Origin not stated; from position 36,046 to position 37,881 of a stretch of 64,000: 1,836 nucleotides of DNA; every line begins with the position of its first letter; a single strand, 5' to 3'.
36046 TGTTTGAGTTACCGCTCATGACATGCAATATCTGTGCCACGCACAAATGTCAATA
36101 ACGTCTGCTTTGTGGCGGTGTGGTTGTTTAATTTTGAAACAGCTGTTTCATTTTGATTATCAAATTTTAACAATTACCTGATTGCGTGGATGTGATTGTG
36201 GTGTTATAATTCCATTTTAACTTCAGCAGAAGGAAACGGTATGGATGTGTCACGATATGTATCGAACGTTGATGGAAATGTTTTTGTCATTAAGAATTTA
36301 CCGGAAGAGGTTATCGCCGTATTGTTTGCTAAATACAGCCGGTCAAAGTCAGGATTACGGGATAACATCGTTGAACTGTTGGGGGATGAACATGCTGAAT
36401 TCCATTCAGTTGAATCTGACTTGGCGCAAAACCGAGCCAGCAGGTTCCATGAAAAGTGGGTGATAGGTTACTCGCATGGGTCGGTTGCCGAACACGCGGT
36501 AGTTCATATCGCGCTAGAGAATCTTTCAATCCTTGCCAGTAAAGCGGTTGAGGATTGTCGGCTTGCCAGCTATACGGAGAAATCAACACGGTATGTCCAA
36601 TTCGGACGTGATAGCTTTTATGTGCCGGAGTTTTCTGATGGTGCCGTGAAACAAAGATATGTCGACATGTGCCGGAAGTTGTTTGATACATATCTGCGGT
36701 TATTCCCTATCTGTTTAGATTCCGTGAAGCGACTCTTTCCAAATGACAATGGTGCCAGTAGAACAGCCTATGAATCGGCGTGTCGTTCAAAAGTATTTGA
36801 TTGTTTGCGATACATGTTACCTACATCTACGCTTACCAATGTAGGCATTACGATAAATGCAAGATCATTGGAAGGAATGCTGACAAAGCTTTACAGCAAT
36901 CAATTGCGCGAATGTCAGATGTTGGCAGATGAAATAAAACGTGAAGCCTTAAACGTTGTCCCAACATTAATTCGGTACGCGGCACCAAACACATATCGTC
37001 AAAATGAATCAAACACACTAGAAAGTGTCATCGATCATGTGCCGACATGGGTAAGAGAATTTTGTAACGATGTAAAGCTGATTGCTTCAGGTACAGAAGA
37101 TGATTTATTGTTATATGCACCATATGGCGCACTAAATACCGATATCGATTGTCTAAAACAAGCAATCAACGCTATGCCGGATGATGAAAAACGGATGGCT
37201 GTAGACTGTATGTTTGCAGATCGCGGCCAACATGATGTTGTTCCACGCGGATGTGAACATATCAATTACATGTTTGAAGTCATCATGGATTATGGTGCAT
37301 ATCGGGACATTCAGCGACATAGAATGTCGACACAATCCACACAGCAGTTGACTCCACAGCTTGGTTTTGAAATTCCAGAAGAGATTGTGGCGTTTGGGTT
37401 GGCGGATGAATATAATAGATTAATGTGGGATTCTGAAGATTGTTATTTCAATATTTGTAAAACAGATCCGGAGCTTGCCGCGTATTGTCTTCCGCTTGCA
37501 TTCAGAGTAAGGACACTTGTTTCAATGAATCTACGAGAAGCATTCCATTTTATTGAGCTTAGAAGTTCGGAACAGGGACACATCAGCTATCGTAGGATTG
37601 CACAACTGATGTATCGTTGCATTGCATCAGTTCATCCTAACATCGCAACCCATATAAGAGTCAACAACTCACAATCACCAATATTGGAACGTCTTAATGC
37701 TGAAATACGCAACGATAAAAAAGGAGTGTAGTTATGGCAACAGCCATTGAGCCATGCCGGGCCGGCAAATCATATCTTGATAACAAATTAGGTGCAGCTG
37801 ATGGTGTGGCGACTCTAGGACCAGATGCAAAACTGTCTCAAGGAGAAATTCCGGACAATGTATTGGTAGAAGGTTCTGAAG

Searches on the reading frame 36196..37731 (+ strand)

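Call 29: search_protein_families(library=phrogs, proteins=[window:36196-37731:+], max_evalue=0.001)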
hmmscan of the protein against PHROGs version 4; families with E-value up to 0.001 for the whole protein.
window:36196-37731:+ (511 aa): 3 families
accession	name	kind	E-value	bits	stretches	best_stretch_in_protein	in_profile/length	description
phrog_36506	-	DNA, RNA and nucleotide metabolism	2.8e-18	66.7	2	37-238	35-212/491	thymidylate synthase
phrog_85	-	DNA, RNA and nucleotide metabolism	2.6e-13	50.4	2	425-484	522-580/866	thymidylate synthase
phrog_22708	-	DNA, RNA and nucleotide metabolism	0.00034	21.1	1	89-145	78-135/242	thymidylate synthase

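Call 30: search_protein_families(library=pfam, proteins=[window:36196-37731:+], max_evalue=0.001)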
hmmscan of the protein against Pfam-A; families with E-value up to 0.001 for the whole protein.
window:36196-37731:+ (511 aa): 1 family
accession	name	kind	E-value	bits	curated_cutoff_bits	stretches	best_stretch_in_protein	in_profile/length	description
PF02511.20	Thy1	-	3.6e-50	170.8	24.8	2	68-257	30-191/191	Thymidylate synthase complementing protein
